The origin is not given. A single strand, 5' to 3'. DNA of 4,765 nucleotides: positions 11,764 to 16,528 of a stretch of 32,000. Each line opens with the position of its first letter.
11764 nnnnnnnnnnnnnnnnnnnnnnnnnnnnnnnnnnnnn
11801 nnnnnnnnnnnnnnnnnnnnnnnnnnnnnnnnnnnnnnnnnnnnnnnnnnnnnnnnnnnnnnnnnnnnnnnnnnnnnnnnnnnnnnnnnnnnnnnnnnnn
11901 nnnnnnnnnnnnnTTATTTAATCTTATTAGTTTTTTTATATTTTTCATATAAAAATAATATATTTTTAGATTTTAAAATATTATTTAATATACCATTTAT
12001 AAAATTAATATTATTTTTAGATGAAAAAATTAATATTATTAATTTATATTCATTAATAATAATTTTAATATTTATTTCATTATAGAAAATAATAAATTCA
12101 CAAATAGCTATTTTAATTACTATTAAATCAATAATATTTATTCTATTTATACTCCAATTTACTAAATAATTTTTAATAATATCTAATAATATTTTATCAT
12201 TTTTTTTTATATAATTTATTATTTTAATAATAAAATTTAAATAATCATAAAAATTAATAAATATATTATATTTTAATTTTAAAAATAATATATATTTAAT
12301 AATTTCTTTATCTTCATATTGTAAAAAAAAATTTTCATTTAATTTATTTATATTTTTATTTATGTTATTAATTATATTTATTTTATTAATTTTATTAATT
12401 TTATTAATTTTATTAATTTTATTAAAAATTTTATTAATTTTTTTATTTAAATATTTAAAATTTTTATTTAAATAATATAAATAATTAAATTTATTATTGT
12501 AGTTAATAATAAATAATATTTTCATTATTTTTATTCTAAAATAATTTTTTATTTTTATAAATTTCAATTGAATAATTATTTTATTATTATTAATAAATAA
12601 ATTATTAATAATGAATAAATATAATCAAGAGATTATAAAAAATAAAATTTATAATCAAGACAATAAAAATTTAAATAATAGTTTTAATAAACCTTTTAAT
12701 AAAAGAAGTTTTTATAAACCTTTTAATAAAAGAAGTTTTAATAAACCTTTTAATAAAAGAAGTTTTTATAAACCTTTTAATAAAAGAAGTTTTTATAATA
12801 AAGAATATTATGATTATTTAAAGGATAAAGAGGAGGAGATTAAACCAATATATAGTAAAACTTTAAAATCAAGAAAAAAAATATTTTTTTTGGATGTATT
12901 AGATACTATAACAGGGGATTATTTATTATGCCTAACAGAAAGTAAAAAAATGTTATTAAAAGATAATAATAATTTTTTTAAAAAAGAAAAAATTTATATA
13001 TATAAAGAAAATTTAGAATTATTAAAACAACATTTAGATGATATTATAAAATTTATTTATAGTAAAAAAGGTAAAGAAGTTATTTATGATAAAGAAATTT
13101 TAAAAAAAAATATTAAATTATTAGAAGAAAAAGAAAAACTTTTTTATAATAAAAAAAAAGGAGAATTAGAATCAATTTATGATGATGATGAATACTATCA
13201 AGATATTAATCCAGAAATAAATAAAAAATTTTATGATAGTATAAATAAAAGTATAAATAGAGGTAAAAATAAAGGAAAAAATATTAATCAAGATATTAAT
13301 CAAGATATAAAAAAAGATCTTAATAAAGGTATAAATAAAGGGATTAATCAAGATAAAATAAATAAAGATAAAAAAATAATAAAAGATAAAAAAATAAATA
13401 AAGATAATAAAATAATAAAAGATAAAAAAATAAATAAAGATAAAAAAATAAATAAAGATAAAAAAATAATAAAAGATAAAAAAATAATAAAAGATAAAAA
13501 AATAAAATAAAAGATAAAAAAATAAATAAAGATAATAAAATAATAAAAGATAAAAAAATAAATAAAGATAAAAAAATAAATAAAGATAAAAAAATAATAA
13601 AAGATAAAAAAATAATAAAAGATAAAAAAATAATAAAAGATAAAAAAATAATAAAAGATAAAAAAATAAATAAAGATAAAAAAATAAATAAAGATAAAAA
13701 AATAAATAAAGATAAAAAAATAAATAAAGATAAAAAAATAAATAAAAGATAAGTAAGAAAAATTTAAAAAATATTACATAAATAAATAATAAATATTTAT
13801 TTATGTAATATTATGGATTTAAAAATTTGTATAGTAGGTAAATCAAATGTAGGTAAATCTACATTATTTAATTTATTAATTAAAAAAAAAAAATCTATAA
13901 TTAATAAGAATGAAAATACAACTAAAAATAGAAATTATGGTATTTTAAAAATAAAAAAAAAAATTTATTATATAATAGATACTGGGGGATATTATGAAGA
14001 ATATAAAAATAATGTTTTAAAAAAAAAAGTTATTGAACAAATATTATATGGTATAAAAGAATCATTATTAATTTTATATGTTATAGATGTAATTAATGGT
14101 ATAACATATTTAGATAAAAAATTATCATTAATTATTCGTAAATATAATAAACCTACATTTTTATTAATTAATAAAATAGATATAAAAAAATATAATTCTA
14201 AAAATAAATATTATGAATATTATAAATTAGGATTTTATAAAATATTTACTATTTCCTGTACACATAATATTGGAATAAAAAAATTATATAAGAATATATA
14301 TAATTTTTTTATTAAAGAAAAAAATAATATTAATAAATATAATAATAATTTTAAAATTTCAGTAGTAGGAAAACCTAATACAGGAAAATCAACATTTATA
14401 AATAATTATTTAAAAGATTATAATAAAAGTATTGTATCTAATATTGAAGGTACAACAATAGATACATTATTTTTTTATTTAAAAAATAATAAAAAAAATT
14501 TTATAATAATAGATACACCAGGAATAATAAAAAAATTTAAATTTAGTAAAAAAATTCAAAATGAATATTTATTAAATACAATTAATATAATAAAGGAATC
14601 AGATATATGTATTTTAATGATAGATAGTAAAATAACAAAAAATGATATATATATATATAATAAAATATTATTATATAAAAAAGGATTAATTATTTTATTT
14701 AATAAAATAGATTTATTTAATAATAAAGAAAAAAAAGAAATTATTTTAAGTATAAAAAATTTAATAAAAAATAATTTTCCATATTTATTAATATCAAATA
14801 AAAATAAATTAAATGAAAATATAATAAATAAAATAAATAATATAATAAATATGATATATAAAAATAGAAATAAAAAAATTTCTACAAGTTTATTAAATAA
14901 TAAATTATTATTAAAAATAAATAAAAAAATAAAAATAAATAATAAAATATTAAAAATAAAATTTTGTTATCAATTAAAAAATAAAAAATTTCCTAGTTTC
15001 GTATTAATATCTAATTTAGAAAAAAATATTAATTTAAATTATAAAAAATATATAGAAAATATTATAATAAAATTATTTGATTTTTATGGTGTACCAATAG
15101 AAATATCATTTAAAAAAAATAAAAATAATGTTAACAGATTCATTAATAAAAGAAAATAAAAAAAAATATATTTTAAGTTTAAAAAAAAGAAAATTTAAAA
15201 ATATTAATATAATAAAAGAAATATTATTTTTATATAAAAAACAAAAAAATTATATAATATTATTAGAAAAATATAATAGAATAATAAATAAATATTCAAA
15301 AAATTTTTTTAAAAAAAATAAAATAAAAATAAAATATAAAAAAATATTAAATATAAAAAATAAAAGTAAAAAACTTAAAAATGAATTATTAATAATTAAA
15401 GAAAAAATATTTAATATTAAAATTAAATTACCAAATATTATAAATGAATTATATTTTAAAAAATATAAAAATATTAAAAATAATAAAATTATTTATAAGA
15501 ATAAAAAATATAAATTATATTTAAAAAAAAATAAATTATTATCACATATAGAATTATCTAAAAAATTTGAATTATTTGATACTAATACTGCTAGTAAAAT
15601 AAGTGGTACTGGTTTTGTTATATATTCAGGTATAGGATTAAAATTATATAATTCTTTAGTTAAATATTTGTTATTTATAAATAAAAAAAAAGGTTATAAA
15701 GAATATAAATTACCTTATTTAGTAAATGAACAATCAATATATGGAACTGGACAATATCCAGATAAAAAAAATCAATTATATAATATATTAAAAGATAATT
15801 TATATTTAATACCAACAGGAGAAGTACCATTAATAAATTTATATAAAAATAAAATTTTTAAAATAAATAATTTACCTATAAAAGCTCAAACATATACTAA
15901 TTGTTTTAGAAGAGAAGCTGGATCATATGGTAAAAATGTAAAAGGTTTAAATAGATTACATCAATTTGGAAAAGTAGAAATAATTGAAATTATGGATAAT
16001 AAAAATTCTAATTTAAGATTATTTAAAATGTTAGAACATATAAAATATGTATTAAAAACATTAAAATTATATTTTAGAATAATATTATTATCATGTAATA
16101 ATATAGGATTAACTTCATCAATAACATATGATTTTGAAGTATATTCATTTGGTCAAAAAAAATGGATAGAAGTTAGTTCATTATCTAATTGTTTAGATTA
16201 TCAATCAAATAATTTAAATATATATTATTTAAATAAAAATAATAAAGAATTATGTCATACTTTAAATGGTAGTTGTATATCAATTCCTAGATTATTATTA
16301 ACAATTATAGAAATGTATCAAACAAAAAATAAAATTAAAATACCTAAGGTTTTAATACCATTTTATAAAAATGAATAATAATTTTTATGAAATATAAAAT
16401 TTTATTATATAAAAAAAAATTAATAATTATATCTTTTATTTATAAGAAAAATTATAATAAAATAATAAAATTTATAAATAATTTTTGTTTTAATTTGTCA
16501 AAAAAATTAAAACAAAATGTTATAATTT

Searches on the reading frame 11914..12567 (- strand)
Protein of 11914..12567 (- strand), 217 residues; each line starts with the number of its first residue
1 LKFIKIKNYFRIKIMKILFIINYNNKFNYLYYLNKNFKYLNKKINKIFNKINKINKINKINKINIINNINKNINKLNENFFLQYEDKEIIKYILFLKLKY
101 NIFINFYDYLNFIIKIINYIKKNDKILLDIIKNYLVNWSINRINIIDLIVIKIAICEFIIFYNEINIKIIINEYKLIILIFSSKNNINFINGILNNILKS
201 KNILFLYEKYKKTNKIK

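Call 18: search_protein_families(library=ncbifam, proteins=[window:11914-12567:-], max_evalue=0.00001)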
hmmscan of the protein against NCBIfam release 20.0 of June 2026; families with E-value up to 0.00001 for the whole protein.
window:11914-12567:- (217 aa): 2 families
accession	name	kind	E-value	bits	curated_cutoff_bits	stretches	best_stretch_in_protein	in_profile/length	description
TIGR01951.1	nusB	equivalog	1e-14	54.9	88.35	1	99-200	37-130/131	transcription antitermination factor NusB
NF001223.0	PRK00202.1-1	equivalog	9e-08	32.3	131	1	111-201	54-144/146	transcription antitermination factor NusB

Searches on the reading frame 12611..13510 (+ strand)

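Call 18: search_protein_families(library=ncbifam, proteins=[window:12611-13510:+], max_evalue=0.00001)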
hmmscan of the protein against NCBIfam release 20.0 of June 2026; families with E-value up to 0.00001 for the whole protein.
window:12611-13510:+ (299 aa): 0 families

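Call 63: search_protein_families(library=pfam, proteins=[window:12611-13510:+], max_evalue=0.01)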
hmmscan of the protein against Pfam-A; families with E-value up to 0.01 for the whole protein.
window:12611-13510:+ (299 aa): 1 family
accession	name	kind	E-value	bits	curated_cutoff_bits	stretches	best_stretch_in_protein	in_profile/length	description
PF11680.14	DUF3276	-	4.5e-22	79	23.1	1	75-179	7-111/131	Protein of unknown function (DUF3276)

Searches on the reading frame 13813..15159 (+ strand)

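Call 18: search_protein_families(library=ncbifam, proteins=[window:13813-15159:+], max_evalue=0.00001)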
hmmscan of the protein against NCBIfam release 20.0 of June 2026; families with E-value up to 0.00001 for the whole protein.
window:13813-15159:+ (448 aa): 21 families
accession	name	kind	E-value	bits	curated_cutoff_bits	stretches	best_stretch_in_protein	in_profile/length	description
TIGR03594.1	GTPase_EngA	equivalog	6.2e-101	338.5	306.7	1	4-434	2-432/432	ribosome biogenesis GTPase Der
NF002828.0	PRK03003.1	equivalog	8.5e-58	196.1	631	1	5-437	43-470/477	ribosome biogenesis GTPase Der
NF007071.0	PRK09518.1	equivalog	1.2e-52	179.4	953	1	5-434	274-698/706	bifunctional cytidylate kinase/GTPase Der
NF000908.1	PRK00089.1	equivalog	6e-44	150.5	237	2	5-167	6-168/291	GTPase Era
TIGR00450.1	mnmE_trmE_thdF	equivalog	4.5e-39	134.8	252.6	2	3-172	210-373/446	tRNA uridine-5-carboxymethylaminomethyl(34) synthesis GTPase MnmE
TIGR00231.1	small_GTP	domain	1.2e-32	113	42.5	2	3-162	4-162/164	GTP-binding protein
NF003661.0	PRK05291.1-3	equivalog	1.3e-32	113.7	380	2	168-363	205-389/448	tRNA uridine-5-carboxymethylaminomethyl(34) synthesis GTPase MnmE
TIGR00436.1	era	equivalog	8.1e-32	110.7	116.25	2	4-183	2-185/270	GTPase Era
TIGR03918.1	GTP_HydF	equivalog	8.9e-32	110.4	325.55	2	178-363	6-183/392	[FeFe] hydrogenase H-cluster maturation GTPase HydF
TIGR03596.1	GTPase_YlqF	equivalog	2.1e-23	83.1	208.2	1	102-262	40-195/276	ribosome biogenesis GTPase YlqF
TIGR03598.1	GTPase_YsxC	equivalog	3.3e-23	82.3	124.45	2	4-162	20-185/186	ribosome biogenesis GTP-binding protein YihA/YsxC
NF008956.1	PRK12299.1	equivalog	7.3e-20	71.2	300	2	182-345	161-325/327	GTPase ObgE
TIGR02729.1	Obg_CgtA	equivalog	1.4e-17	63.7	280.25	2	182-342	160-325/329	Obg family GTPase CgtA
NF008955.0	PRK12297.1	equivalog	1e-15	57.6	406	2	5-172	162-334/429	GTPase ObgE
TIGR03597.1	GTPase_YqeH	equivalog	2.9e-15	56.3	297.4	1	61-253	41-230/361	ribosome biogenesis GTPase YqeH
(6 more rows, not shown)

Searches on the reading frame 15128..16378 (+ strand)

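Call 19: search_protein_families(library=ncbifam, proteins=[window:15128-16378:+], max_evalue=0.00001)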
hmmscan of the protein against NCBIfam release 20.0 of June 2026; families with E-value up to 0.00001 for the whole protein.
window:15128-16378:+ (416 aa): 2 families
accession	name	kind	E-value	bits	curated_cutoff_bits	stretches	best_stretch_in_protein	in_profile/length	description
TIGR00414.1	serS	equivalog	1.4e-92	310.9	301.65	1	1-412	1-417/418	serine--tRNA ligase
TIGR00418.1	thrS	equivalog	1.8e-10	40.3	383.65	1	57-322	97-352/565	threonine--tRNA ligase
